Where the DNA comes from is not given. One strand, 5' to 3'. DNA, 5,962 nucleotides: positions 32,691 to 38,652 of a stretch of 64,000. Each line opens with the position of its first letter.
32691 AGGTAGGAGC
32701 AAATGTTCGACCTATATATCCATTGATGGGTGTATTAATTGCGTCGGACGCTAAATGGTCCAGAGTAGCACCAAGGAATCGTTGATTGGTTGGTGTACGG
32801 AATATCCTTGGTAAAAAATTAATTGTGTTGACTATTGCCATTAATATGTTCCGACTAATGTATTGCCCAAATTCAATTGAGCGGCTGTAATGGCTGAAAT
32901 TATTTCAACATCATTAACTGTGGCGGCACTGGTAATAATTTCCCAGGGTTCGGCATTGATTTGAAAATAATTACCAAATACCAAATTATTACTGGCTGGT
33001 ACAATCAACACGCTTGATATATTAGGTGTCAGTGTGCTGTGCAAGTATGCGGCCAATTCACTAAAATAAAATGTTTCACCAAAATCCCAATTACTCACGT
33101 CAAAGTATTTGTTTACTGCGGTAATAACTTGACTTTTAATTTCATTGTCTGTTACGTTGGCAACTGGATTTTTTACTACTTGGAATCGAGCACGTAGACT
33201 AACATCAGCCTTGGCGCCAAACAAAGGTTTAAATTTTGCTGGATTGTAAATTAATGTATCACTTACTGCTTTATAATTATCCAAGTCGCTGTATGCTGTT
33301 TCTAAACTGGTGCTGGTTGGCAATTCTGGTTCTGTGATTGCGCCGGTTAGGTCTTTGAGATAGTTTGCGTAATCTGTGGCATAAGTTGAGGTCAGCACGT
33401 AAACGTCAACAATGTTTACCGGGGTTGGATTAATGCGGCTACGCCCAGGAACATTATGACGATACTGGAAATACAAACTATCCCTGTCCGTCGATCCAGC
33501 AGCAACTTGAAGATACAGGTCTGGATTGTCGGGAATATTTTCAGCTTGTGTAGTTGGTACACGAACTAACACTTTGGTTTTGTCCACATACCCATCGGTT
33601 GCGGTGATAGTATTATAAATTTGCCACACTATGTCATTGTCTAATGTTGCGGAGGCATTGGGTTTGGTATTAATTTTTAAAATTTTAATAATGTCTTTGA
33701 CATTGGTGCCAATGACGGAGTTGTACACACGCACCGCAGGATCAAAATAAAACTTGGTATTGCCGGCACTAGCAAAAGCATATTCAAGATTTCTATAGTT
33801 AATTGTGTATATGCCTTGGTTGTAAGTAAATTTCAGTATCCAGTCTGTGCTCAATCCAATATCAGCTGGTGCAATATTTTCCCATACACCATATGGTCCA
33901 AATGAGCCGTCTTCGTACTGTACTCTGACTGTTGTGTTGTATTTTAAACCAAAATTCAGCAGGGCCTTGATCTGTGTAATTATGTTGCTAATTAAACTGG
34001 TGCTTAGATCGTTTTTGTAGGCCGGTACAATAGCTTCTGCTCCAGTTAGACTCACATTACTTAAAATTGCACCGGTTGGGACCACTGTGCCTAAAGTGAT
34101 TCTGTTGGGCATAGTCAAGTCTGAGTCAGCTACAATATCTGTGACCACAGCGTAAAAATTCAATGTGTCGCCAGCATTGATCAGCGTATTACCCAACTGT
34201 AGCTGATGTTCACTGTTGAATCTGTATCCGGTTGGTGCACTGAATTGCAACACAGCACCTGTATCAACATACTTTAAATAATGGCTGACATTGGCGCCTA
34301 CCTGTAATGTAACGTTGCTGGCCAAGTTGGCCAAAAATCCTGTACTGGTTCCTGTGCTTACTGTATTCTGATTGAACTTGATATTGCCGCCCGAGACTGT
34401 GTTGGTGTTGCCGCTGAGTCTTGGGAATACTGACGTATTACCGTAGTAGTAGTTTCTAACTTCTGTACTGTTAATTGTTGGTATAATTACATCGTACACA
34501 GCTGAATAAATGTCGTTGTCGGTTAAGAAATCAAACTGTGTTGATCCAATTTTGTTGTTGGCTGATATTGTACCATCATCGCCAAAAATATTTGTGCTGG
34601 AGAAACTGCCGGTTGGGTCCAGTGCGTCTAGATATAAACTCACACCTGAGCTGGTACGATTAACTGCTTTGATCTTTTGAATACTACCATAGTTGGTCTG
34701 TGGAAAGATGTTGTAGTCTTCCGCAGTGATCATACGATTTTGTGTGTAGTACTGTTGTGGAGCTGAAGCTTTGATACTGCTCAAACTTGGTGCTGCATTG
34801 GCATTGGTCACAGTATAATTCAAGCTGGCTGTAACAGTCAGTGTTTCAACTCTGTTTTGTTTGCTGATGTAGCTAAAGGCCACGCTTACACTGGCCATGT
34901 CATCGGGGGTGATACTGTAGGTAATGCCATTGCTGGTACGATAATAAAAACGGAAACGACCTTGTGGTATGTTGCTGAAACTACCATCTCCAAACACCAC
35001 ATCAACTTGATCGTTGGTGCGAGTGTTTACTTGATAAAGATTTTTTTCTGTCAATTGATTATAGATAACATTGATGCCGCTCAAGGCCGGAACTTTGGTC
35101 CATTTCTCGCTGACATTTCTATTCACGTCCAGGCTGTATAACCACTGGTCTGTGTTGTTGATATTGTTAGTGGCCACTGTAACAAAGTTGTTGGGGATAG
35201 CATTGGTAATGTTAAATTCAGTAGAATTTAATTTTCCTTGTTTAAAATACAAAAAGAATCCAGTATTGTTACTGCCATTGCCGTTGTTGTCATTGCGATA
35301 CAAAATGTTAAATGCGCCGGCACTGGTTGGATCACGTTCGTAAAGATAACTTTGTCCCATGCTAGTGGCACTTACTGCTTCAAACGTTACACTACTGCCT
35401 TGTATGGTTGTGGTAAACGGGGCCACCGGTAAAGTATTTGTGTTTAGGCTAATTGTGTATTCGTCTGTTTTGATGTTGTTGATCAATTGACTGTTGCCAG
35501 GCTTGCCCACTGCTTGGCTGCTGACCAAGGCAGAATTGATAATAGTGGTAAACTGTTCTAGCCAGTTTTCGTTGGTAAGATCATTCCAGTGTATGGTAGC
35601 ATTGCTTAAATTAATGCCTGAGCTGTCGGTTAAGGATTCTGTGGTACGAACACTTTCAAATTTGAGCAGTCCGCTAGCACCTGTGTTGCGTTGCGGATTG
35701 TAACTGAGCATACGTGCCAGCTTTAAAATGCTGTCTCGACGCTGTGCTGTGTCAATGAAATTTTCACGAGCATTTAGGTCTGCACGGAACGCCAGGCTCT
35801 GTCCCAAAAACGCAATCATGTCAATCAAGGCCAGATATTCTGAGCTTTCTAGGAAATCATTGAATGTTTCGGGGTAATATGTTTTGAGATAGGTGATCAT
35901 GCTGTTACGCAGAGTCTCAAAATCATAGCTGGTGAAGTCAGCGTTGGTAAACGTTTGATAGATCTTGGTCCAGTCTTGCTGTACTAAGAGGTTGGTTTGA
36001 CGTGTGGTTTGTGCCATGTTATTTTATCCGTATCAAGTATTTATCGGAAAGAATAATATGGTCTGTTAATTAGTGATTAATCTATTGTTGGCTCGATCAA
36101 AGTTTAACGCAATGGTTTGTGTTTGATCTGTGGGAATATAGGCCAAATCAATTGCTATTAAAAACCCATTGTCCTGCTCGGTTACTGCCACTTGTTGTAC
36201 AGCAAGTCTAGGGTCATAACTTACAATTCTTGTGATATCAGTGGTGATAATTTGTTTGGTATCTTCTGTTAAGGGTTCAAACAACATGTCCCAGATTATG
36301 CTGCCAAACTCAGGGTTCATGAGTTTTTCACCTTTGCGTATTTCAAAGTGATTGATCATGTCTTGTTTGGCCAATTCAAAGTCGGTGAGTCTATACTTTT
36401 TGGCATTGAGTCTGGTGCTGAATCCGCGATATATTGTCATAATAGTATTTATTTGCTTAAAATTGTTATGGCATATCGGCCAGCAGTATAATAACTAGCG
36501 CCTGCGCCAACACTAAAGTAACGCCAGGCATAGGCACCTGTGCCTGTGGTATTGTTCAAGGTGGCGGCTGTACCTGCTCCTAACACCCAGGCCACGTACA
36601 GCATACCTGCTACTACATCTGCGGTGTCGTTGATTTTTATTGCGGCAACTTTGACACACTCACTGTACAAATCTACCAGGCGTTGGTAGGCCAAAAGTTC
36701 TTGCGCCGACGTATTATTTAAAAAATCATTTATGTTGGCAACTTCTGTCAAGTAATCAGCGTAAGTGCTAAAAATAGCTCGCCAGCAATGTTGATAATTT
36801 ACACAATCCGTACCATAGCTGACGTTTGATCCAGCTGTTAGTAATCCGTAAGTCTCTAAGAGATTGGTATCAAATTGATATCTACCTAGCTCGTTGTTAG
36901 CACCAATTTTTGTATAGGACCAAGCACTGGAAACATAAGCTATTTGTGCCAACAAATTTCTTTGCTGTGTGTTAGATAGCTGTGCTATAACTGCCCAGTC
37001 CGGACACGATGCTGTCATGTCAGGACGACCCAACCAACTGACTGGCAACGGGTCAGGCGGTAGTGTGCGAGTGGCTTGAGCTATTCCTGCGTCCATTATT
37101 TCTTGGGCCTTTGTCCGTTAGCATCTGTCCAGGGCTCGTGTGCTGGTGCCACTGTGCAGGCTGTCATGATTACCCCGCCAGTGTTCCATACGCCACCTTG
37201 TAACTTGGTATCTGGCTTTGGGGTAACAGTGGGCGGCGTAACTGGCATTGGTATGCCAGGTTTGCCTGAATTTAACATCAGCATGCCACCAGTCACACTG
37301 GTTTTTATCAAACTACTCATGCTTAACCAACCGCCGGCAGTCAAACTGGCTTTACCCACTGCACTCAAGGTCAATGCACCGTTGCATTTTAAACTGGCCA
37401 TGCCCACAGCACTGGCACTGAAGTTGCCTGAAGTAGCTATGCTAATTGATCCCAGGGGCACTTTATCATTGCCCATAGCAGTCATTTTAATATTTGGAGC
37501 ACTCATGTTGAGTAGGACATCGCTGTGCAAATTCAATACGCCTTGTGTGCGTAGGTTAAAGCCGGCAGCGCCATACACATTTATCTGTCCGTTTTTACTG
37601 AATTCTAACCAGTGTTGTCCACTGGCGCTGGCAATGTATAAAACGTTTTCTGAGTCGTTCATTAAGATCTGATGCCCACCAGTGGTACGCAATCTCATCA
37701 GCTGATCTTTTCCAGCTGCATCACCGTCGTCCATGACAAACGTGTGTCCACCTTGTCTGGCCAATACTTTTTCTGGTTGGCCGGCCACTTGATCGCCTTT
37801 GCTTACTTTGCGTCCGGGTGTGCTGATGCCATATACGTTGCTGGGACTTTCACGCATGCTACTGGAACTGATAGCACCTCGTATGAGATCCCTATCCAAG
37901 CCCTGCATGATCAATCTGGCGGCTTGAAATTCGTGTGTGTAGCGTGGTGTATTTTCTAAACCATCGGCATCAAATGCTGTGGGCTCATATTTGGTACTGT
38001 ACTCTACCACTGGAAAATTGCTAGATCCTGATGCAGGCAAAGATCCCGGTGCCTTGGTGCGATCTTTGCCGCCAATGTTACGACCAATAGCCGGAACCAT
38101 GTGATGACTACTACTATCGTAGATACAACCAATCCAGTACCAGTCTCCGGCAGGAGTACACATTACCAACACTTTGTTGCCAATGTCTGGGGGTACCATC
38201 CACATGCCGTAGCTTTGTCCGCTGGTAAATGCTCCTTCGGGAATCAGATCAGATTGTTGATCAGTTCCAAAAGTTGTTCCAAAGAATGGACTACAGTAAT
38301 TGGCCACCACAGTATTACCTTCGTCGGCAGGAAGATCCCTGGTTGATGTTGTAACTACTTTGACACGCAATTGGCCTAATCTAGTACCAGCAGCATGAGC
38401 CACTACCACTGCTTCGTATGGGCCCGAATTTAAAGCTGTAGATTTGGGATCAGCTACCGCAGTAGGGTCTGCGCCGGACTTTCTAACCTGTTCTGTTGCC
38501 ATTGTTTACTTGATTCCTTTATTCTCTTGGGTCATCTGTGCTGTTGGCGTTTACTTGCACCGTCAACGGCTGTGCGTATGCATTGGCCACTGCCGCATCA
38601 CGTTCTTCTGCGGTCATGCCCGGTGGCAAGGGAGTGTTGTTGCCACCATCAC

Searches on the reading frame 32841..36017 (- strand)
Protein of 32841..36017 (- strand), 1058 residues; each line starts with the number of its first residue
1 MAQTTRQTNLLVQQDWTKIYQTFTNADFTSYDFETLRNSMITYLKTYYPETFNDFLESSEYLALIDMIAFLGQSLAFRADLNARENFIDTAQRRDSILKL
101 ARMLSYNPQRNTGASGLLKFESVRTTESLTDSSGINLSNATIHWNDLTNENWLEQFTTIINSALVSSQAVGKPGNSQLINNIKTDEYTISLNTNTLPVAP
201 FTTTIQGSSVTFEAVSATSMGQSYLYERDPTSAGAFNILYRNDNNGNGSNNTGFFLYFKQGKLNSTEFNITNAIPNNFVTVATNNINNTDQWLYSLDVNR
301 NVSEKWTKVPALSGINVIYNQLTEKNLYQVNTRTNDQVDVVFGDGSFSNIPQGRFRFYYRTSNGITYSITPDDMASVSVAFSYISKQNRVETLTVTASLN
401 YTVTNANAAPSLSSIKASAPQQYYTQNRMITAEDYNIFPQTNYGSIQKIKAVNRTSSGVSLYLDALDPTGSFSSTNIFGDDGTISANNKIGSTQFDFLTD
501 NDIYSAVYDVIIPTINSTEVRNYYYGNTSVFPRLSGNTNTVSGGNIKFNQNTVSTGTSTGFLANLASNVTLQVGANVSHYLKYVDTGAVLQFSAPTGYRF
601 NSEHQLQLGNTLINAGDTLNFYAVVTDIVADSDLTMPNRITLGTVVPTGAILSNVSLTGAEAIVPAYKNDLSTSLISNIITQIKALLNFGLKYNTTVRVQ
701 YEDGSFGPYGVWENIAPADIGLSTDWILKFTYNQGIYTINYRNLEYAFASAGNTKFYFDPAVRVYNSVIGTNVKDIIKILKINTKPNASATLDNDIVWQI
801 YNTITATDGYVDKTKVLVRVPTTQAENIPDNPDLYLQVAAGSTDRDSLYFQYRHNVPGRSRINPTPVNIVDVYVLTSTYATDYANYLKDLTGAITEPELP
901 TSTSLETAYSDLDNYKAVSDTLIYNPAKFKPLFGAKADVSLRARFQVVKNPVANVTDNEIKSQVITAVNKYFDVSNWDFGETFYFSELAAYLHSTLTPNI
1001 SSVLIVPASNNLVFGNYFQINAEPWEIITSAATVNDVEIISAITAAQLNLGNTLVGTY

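Call 60: search_protein_families(library=phrogs, proteins=[window:32841-36017:-], max_evalue=0.001)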
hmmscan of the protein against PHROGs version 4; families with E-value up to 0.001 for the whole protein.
window:32841-36017:- (1058 aa): 2 families
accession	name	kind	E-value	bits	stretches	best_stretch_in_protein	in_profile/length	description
phrog_10646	-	tail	1.1e-268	895.6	2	1-837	1-799/1142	baseplate wedge subunit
phrog_219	-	tail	1.7e-25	90.7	2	26-133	4-108/598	baseplate wedge subunit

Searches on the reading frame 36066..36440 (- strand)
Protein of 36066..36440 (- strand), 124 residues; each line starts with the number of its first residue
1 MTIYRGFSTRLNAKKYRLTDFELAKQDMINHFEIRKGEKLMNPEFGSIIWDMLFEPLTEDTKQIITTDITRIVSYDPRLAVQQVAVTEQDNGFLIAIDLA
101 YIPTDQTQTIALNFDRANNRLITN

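Call 60: search_protein_families(library=phrogs, proteins=[window:36066-36440:-], max_evalue=0.001)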
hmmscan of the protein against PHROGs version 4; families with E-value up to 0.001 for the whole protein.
window:36066-36440:- (124 aa): 4 families
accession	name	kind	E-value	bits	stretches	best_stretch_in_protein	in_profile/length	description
phrog_261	-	tail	1.6e-18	68.5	1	19-120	42-147/312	baseplate wedge subunit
phrog_43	-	tail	1.7e-16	61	1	13-116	11-116/126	baseplate wedge subunit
phrog_975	-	tail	1.2e-08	35.3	1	25-113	138-227/238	baseplate protein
phrog_37990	-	tail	0.00056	20.8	1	43-102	2-64/80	baseplate wedge subunit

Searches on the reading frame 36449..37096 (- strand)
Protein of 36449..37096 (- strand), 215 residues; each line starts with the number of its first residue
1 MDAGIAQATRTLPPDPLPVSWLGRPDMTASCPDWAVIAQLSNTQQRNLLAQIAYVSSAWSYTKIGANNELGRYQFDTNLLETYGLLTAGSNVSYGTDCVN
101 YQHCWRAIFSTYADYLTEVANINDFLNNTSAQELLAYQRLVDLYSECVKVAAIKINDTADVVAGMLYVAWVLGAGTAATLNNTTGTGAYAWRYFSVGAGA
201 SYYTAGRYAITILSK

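Call 60: search_protein_families(library=phrogs, proteins=[window:36449-37096:-], max_evalue=0.001)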
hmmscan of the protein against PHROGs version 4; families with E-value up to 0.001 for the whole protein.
window:36449-37096:- (215 aa): 1 family
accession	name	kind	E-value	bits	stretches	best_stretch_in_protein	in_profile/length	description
phrog_27932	-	tail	1.1e-05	24.8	1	35-200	333-490/855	baseplate hub subunit and tail lysozyme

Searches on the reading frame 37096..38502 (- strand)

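Call 60: search_protein_families(library=phrogs, proteins=[window:37096-38502:-], max_evalue=0.001)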
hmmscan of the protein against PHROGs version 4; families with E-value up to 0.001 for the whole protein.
window:37096-38502:- (468 aa): 1 family
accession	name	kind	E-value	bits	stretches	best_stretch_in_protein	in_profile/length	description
phrog_13211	-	tail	3.4e-19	69.4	1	31-405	24-388/887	baseplate hub subunit and tail lysozyme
